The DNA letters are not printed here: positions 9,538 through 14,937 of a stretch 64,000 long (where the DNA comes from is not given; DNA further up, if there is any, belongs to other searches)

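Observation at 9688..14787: ORF C: PD-(D/E)xK nuclease, NACHT-like NTPase and a ~1,250-aa helical tail (Avs/STAND-like architecture)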

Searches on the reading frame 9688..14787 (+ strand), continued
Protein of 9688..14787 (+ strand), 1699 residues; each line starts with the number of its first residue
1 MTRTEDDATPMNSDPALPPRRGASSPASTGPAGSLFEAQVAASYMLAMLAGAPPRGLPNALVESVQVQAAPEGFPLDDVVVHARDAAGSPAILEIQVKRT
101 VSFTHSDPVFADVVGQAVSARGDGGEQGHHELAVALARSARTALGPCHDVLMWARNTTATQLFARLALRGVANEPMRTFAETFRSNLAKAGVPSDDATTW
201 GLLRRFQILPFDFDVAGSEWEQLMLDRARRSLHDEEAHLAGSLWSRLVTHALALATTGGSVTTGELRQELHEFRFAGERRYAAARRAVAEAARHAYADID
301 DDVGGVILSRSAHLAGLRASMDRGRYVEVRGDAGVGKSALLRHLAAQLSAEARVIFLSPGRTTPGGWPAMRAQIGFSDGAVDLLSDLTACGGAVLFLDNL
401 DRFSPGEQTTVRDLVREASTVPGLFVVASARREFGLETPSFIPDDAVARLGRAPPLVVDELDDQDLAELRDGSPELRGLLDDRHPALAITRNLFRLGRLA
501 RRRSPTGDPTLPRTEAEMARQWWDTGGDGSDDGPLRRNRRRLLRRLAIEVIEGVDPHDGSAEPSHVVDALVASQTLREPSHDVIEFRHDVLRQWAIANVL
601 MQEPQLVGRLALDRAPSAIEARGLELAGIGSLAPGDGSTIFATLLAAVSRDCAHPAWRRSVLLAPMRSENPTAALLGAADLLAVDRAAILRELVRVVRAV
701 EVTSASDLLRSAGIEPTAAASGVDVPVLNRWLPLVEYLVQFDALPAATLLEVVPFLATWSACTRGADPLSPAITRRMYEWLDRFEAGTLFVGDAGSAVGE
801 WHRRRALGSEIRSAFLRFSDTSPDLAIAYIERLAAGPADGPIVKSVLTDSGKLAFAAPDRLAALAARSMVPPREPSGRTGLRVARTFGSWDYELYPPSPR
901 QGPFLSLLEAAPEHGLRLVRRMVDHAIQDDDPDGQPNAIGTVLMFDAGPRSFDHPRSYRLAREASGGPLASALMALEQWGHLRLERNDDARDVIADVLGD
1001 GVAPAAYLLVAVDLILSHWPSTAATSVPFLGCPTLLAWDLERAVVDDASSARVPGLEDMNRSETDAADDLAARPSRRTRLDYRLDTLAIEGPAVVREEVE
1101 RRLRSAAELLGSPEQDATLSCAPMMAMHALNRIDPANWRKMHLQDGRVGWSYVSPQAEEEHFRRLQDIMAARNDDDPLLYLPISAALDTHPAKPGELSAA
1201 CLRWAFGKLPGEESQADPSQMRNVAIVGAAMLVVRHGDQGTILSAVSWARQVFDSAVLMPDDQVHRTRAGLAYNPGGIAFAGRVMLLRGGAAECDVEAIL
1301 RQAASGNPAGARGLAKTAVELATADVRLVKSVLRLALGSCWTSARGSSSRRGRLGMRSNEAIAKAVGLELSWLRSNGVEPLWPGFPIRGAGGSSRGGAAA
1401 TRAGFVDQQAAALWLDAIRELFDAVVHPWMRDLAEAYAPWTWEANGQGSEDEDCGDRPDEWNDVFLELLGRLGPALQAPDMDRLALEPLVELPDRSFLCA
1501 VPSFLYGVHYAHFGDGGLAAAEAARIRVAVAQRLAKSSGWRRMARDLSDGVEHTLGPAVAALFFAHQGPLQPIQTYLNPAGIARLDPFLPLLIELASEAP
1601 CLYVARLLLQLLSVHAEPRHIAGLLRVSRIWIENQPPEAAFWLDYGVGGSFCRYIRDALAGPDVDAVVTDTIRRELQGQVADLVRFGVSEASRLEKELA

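Call 60: find_related_loci(query=A1, collection=genome_contigs, flank=8000)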
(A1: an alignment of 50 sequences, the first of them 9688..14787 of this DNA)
Query A1 (1699 aa) in genome_contigs; peptide patterns used: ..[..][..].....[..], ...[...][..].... (x = any residue, [..] = any of these).
291 stretches matched a pattern; 145 encode a relative of the query (tblastn E <= 1e-3); the best 80 are kept; 80 distinct loci.
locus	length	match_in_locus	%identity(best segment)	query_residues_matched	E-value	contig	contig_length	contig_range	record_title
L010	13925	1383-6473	92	1-1699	0e+0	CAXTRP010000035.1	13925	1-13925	MAG TPA_asm: uncultured Caulobacteraceae bacterium isolate public_SRR13125477_metawrap_bin.4 genome assembly, contig: pu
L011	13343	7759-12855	87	1-1699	0e+0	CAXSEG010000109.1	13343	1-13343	MAG: uncultured Acetobacteraceae bacterium isolate private_VT2_metawrap_bin.6 genome assembly, contig: private_VT2_metaw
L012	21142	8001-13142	42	18-1699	0e+0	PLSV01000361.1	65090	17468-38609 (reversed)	MAG: Syntrophobacteraceae bacterium isolate bog_1154 73.20120700_S1D.281_contig_109418, whole genome shotgun sequence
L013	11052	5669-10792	42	23-1699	0e+0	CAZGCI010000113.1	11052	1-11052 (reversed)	MAG TPA_asm: uncultured Thiohalocapsa sp. isolate SRP141376_co5_248 genome assembly, contig: NODE_14630_length_11052_cov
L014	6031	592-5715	41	22-1698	0e+0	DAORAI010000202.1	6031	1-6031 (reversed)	MAG TPA_asm: Woeseiaceae bacterium isolate AMR_MDS_0962 NODE_1917_length_6031_cov_5.683902, whole genome shotgun sequenc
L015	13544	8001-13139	42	18-1699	0e+0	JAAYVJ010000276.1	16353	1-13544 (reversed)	MAG: Planctomycetota bacterium isolate AS27yjCOA_53 35446_AS27, whole genome shotgun sequence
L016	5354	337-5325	43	23-1655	0e+0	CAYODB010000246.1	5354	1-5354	MAG TPA_asm: uncultured Bordetella sp. isolate SRP128246_co1_394 genome assembly, contig: NODE_43223_length_5354_cov_10.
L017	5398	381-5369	43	23-1655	0e+0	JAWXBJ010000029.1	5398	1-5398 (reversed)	MAG: Alphaproteobacteria bacterium isolate MP6IB1.130 k99_106245, whole genome shotgun sequence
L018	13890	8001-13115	37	23-1696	0e+0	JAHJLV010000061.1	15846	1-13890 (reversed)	MAG: Proteobacteria bacterium isolate Old_saline.mb.16 Old_saline.mb.16_k141_1261193, whole genome shotgun sequence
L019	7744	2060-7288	42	9-1699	0e+0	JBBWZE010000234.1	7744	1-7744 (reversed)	MAG: Actinomycetota bacterium isolate Holy_191 scaffold_2269692, whole genome shotgun sequence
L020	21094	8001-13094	41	24-1698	0e+0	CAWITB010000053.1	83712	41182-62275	MAG: Bryobacterales bacterium isolate MFD09603.bin.2.34 genome assembly, contig: contig_57156, whole genome shotgun sequ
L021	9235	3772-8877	41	23-1698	0e+0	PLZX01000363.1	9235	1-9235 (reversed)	MAG: Bryobacterales bacterium isolate palsa_349 73.20120700_P3D.103_contig_870514, whole genome shotgun sequence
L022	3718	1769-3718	92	1-650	0e+0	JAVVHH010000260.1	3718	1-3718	MAG: Acetobacteraceae bacterium isolate PSP.bin.3 NODE_4073_length_3718_cov_4.980071, whole genome shotgun sequence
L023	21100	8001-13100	40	25-1699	0e+0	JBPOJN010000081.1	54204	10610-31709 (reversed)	MAG: Myxococcota bacterium isolate MAG_483 c_000000619002, whole genome shotgun sequence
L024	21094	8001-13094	41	24-1698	0e+0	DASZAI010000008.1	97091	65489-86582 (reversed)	MAG TPA_asm: Terriglobia bacterium isolate SMAG_U6384 k141_287668, whole genome shotgun sequence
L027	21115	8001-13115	39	23-1699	0e+0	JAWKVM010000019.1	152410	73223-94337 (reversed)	MAG: Alphaproteobacteria bacterium isolate BC3.45 BC3.45.fa-19, whole genome shotgun sequence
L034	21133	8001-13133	39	24-1699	0e+0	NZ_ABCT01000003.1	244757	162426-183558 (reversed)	Limnobacter sp. MED105 1103186003325, whole genome shotgun sequence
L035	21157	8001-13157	39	15-1699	0e+0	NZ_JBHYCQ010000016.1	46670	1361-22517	MAG: Methyloversatilis sp. isolate CCAP1403_21_bin-005 CCAP1403_21_bin-005_c16, whole genome shotgun sequence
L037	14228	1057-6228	39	4-1699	0e+0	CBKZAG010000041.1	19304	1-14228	MAG TPA_asm: uncultured Comamonadaceae bacterium isolate SRR29175775_binner13_Refined_12 genome assembly, contig: ERZ273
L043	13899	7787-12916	38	22-1699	0e+0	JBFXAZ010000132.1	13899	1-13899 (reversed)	MAG: Reyranellaceae bacterium isolate CA_2019_TPBS_34 NODE_18363_length_13899_cov_4.696123_TPBS, whole genome shotgun se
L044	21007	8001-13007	38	23-1699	0e+0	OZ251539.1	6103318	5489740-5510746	MAG: Alphaproteobacteria bacterium isolate efdf64b3-afa9-4fb8-9792-56cfcde380f9 genome assembly, chromosome: 1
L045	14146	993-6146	37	22-1699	0e+0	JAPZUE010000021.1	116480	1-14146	MAG: Rhizobium sp. isolate LE19-388.1D c_000000000591, whole genome shotgun sequence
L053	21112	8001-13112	41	22-1699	0e+0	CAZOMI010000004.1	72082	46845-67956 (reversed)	MAG TPA_asm: uncultured Methyloversatilis sp. isolate binchicken_co266_112 genome assembly, contig: NODE_806_length_7208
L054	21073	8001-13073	37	35-1699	0e+0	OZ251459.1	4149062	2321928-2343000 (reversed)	MAG: uncultured Candidatus Binatia bacterium isolate da1d9dc7-a60c-4903-b102-0a77710175cf genome assembly, chromosome: 1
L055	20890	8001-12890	38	23-1699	0e+0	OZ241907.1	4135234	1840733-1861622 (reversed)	MAG: Spirochaetia bacterium isolate a6813188-a84a-44bb-94ea-091c6532f8ec genome assembly, chromosome: 1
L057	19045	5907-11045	41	22-1699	0e+0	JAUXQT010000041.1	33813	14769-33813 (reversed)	MAG: Nitrospirota bacterium isolate C12_concoct.bin.99 C12_k141_298096, whole genome shotgun sequence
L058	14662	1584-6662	36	42-1699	0e+0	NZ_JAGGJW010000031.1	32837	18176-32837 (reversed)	Neorhizobium petrolearium strain DSM 26482 Ga0454100_31, whole genome shotgun sequence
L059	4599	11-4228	40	317-1699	0e+0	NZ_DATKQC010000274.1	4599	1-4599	MAG: Edaphobacter sp. isolate SMAG_U13992 k141_400910, whole genome shotgun sequence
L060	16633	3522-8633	40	24-1699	0e+0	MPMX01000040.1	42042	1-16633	MAG: Rhodospirillaceae bacterium bin65 NODE_1502_length_42042_cov_18.813_ID_3003, whole genome shotgun sequence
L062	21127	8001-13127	42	22-1699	0e+0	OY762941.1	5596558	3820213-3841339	MAG: uncultured Syntrophobacter sp. isolate 8beb1b32-fcc7-4ae2-b8e9-2f20d438afad genome assembly, chromosome: 1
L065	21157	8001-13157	39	15-1699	0e+0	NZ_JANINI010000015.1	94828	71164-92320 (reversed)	Methyloversatilis sp. XJ19-49 Scaffold15, whole genome shotgun sequence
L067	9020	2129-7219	37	21-1699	0e+0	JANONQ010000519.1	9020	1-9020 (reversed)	MAG: Novosphingobium sp. isolate VAR_43_metabat_345 VAR_43_k141_3243660, whole genome shotgun sequence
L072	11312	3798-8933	37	24-1699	0e+0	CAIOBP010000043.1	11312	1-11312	MAG: uncultured Rhodospirillales bacterium isolate VK3_bin-0780 genome assembly, contig: bin-0780:043/255, whole genome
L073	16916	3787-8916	39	24-1699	0e+0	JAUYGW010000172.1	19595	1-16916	MAG: Gallionella sp. isolate C24_maxbin.023_sub C24_k141_352696, whole genome shotgun sequence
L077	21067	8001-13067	41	36-1699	0e+0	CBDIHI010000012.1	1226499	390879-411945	MAG: Burkholderiales bacterium isolate 01205051-3130-4657-b8c8-f148f57bebd5 genome assembly, contig: contig_12, whole ge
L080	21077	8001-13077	45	36-1699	0e+0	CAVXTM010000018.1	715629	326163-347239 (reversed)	MAG: uncultured Gammaproteobacteria bacterium isolate MFD06229.bin.1.238 genome assembly, contig: contig_7345, whole gen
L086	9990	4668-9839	40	4-1699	0e+0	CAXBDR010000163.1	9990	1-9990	MAG TPA_asm: uncultured Rhodoferax sp. isolate ERR2762179_metabat2_116 genome assembly, contig: ERZ3421569.8778, whole g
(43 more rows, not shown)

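Call 67: search_protein_families(library=padloc, proteins=[window:9688-14787:+, P0008, P0030, P0113, P0087], max_evalue=10)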
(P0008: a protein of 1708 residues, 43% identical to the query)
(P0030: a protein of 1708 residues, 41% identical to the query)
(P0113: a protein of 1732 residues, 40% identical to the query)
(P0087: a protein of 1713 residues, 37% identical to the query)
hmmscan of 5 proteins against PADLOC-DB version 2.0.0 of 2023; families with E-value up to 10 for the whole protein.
window:9688-14787:+ (1699 aa): 3 families
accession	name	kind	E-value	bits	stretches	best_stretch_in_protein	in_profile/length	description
PDLC04700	PDC-M54A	-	1.5e-09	33.5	1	32-613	9-636/1657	-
PDLC04702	PDC-M54A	-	4.8e-09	32.2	1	29-418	16-413/1621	-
PDLC04140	mad8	-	0.0046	14.5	1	319-501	22-125/314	mads_8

P0008 (1708 aa): 6 families
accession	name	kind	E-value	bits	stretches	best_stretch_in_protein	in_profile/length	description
PDLC04702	PDC-M54A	-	4.6e-16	55.5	2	7-387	12-395/1621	-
PDLC04700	PDC-M54A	-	1.1e-09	33.9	1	176-406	181-415/1657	-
PDLC02169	Avs4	-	7.9e-06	21.4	2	841-987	722-879/1570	-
PDLC04140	mad8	-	0.0054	14.3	1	290-369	7-70/314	mads_8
PDLC02163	Avs2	-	0.023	10.2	1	299-378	400-482/1576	-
PDLC02164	Avs2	-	0.035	9.8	1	297-373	331-410/1504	-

P0030 (1708 aa): 5 families
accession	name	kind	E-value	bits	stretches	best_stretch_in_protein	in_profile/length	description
PDLC04702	PDC-M54A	-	4.4e-17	58.9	1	9-579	14-607/1621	-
PDLC04700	PDC-M54A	-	1.1e-11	40.5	1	170-417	175-427/1657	-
PDLC02169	Avs4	-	3.3e-05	19.3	1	840-1035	721-926/1570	-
PDLC02163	Avs2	-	0.024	10.2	1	302-417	403-528/1576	-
PDLC04140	mad8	-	0.058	10.9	1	295-394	12-98/314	mads_8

P0113 (1732 aa): 7 families
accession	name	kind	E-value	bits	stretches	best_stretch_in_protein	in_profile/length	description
PDLC04702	PDC-M54A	-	3.1e-15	52.8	2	15-398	9-395/1621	-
PDLC04700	PDC-M54A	-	4.4e-10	35.2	1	171-604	164-635/1657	-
PDLC02169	Avs4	-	1e-07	27.6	1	839-1102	703-980/1570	-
PDLC02163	Avs2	-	1.5e-05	20.8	1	317-430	407-530/1576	-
PDLC04140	mad8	-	0.00025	18.7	1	301-453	7-101/314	mads_8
PDLC02918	DUF626_VIII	-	0.001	16.3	1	19-207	4-186/474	-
PDLC02165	Avs2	-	0.11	8.2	1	322-389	211-281/1375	-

P0087 (1713 aa): 4 families
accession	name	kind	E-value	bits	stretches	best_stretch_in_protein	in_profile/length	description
PDLC02169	Avs4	-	5e-21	71.7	1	290-1086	190-979/1570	-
PDLC04702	PDC-M54A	-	2.8e-12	43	2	12-386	18-395/1621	-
PDLC04700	PDC-M54A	-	4.6e-12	41.8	1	176-620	183-663/1657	-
PDLC02163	Avs2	-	0.0036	12.9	1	296-418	398-530/1576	-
